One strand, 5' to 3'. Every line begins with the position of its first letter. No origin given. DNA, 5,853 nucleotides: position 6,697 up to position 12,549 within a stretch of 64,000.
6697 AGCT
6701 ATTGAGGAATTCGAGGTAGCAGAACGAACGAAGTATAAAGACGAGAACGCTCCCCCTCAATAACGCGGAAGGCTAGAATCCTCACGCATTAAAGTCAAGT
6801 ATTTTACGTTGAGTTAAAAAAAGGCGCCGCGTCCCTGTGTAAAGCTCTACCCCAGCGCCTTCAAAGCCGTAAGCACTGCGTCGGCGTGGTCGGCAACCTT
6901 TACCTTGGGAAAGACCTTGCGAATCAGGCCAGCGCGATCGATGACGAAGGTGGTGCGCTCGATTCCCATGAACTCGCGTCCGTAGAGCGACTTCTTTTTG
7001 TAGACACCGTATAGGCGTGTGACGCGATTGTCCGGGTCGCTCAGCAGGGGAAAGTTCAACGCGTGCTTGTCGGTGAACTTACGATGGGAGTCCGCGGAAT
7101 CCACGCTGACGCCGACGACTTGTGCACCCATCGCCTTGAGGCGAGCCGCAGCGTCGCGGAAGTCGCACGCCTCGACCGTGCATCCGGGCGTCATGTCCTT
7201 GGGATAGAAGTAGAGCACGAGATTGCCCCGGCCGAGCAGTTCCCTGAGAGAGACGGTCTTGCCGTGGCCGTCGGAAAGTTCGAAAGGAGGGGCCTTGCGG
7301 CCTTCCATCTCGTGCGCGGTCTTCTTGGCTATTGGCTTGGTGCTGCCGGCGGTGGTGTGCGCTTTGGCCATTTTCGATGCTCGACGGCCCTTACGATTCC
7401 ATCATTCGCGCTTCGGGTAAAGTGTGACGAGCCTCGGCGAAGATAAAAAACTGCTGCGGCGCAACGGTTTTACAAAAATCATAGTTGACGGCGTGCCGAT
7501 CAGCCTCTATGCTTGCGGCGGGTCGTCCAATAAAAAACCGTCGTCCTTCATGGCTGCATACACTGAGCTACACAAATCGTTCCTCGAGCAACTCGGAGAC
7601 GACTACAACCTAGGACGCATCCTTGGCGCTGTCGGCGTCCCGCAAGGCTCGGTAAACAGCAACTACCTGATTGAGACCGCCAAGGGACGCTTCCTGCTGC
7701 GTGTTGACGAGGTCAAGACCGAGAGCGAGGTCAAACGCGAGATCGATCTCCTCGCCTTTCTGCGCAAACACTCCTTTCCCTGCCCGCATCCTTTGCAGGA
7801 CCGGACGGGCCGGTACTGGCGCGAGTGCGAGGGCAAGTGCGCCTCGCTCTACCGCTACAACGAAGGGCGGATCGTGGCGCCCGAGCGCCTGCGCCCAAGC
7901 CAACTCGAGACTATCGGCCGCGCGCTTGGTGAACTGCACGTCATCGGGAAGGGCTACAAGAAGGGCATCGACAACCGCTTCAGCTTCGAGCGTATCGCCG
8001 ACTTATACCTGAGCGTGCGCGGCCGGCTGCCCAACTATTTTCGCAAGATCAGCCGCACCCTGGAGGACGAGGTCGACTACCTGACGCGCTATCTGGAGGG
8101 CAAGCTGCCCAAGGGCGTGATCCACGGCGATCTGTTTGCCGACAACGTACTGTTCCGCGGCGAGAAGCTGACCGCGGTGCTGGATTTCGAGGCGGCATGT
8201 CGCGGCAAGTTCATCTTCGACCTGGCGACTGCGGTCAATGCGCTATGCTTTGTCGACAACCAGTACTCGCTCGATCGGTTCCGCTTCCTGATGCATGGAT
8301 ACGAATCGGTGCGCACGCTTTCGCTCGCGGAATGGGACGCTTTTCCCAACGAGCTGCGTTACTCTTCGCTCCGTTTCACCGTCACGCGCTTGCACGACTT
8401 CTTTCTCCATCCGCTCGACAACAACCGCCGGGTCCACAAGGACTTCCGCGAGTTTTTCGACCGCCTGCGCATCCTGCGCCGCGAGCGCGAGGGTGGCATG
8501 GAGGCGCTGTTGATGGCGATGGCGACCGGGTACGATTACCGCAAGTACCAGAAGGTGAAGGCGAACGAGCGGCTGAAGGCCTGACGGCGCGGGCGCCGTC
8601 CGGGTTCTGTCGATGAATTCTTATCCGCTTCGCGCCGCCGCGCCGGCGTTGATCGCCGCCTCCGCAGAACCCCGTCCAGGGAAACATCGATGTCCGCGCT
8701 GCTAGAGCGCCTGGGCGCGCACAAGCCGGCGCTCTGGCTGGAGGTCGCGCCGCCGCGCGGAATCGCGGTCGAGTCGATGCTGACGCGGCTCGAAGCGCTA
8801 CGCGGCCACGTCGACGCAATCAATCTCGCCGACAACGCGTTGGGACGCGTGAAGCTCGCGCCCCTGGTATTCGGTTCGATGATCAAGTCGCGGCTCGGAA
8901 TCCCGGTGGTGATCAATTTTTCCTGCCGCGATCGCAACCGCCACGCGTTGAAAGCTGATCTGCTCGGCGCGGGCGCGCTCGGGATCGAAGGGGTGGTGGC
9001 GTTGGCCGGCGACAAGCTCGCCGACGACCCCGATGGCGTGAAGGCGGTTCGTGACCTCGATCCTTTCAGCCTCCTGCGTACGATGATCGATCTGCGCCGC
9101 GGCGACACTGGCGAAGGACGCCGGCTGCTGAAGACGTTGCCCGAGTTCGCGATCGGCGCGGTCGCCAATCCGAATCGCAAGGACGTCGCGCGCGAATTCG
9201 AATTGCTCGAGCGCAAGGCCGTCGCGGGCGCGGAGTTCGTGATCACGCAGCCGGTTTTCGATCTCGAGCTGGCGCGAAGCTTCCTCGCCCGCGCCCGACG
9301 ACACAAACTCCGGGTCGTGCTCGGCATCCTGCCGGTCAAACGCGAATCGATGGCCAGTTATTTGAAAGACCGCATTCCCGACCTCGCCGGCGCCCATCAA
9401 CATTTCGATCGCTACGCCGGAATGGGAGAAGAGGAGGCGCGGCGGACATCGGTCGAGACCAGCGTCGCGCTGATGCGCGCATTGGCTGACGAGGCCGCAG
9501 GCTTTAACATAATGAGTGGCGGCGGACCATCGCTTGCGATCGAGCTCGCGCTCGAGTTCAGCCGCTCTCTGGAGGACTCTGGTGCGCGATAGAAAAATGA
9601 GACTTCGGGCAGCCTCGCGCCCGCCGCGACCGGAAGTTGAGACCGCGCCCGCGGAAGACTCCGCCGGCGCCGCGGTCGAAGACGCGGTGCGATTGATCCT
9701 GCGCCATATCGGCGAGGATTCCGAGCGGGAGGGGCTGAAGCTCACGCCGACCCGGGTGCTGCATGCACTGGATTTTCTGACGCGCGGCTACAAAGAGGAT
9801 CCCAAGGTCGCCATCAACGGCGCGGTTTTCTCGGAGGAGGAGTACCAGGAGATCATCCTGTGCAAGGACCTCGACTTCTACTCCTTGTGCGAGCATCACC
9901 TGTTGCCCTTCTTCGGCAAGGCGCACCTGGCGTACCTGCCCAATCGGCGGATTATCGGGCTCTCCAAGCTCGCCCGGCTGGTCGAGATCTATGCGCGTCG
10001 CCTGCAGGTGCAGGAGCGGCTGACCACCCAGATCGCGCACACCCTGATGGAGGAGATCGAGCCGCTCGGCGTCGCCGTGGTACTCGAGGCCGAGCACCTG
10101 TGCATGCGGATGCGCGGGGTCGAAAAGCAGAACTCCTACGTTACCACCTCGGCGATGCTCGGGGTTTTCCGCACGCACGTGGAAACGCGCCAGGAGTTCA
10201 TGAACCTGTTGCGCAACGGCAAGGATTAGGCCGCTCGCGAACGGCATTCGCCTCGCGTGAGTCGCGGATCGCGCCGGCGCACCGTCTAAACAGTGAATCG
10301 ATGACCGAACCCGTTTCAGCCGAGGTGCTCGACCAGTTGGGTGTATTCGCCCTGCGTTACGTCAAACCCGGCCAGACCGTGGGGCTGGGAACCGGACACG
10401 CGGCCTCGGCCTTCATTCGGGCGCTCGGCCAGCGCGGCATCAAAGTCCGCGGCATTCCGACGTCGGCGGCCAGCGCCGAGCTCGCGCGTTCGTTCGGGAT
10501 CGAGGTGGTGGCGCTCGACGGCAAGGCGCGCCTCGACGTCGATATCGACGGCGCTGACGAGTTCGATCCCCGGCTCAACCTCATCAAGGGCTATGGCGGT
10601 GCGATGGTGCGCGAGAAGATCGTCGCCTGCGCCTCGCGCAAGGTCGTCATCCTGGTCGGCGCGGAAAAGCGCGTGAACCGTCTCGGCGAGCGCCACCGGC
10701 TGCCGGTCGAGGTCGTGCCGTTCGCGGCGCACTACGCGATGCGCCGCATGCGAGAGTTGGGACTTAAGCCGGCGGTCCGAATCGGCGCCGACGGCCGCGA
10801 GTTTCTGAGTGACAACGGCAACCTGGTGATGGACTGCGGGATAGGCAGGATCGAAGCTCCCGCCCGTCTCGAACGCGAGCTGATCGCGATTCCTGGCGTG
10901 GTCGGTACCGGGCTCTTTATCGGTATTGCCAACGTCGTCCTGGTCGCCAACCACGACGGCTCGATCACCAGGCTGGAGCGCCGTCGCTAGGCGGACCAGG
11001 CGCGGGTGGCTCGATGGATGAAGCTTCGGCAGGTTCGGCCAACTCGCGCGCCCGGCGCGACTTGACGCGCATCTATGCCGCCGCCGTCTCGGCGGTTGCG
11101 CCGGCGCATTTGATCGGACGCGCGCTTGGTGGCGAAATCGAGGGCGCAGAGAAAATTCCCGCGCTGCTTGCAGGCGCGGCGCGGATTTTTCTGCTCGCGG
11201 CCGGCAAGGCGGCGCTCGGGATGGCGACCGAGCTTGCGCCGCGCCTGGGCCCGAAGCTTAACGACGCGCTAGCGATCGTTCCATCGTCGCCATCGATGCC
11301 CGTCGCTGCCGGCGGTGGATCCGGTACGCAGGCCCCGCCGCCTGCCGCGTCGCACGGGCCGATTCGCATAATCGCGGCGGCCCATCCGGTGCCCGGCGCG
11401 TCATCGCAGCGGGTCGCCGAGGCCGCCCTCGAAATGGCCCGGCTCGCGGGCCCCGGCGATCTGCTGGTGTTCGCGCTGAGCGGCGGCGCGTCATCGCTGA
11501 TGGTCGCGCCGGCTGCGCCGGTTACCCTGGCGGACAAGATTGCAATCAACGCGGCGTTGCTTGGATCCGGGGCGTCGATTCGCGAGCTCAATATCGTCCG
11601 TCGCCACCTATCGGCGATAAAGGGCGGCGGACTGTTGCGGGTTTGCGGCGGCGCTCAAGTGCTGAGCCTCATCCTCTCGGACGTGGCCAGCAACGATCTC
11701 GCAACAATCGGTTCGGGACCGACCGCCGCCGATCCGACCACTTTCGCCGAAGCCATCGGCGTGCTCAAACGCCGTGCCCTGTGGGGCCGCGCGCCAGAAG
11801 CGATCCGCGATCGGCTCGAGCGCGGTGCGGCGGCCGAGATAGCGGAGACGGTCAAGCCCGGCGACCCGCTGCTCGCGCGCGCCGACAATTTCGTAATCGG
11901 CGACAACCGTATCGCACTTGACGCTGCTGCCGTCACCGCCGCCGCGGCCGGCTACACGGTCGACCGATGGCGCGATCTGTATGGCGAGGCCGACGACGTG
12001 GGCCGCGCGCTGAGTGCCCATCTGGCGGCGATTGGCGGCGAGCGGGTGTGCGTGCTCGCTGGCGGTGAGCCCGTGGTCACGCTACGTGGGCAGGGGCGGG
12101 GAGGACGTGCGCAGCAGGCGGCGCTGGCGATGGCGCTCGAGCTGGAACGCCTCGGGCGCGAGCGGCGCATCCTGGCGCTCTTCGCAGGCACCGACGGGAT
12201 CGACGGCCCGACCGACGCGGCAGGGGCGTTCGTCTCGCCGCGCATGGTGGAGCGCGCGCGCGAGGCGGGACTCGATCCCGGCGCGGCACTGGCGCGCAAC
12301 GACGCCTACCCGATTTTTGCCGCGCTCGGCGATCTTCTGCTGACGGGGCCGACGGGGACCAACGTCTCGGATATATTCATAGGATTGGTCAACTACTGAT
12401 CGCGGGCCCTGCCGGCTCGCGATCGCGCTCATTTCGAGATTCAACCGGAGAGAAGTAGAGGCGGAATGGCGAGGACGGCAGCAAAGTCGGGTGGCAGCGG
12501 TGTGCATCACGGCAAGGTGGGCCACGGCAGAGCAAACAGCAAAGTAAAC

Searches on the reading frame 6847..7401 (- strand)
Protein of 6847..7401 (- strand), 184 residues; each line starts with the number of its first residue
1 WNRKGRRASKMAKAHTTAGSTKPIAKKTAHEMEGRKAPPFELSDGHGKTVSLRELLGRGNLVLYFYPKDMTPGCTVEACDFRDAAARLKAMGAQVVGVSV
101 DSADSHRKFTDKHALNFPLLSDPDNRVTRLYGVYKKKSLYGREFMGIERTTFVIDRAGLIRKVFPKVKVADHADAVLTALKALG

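Call 49: search_protein_families(library=pfam, proteins=[window:6847-7401:-], max_evalue=0.00001)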
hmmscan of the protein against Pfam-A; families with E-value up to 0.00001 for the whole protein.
window:6847-7401:- (184 aa): 2 families
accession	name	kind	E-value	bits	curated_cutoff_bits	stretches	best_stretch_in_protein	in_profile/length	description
PF00578.27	AhpC-TSA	-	4.6e-41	140.1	26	1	34-162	2-123/124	AhpC/TSA family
PF08534.16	Redoxin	-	5e-23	82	26.6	1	33-169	2-137/148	Redoxin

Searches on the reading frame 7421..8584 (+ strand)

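Call 49: search_protein_families(library=pfam, proteins=[window:7421-8584:+], max_evalue=0.00001)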
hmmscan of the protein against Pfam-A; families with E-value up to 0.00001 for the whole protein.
window:7421-8584:+ (387 aa): 1 family
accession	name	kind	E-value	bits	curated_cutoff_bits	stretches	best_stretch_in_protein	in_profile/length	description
PF01636.29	APH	-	5.4e-33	115.2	23.2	1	72-277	4-215/239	Phosphotransferase enzyme family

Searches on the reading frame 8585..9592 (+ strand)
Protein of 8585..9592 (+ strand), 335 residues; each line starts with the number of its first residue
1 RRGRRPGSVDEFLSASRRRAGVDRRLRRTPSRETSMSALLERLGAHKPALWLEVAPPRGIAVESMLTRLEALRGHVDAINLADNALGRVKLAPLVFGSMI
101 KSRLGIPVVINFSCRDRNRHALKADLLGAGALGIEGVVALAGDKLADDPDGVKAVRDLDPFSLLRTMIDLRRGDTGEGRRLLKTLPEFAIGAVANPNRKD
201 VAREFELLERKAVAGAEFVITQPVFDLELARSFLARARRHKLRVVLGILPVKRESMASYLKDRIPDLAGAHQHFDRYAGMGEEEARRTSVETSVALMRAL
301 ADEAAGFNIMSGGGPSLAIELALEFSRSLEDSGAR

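Call 49: search_protein_families(library=pfam, proteins=[window:8585-9592:+], max_evalue=0.00001)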
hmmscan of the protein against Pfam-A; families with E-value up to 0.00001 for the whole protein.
window:8585-9592:+ (335 aa): 1 family
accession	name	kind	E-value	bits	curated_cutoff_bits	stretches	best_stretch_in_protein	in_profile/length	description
PF02219.23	MTHFR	-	5.7e-20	72.3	24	1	45-261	8-220/287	Methylenetetrahydrofolate reductase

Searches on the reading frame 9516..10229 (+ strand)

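Call 50: search_protein_families(library=pfam, proteins=[window:9516-10229:+], max_evalue=0.00001)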
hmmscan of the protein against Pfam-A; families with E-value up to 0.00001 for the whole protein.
window:9516-10229:+ (237 aa): 1 family
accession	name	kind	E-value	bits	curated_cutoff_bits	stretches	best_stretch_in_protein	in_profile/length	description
PF01227.27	GTP_cyclohydroI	-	4.3e-73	245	27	1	55-232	2-178/179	GTP cyclohydrolase I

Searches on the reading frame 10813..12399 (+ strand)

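Call 50: search_protein_families(library=pfam, proteins=[window:10813-12399:+], max_evalue=0.00001)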
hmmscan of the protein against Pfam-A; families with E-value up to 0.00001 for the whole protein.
window:10813-12399:+ (528 aa): 2 families
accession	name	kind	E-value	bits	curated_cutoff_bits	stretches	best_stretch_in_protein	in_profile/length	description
PF13660.11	DUF4147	-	5.3e-64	216.3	23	1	84-336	2-234/234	Domain of unknown function (DUF4147)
PF05161.18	MOFRL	-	2.7e-37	127.6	28.3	1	412-520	1-106/106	MOFRL family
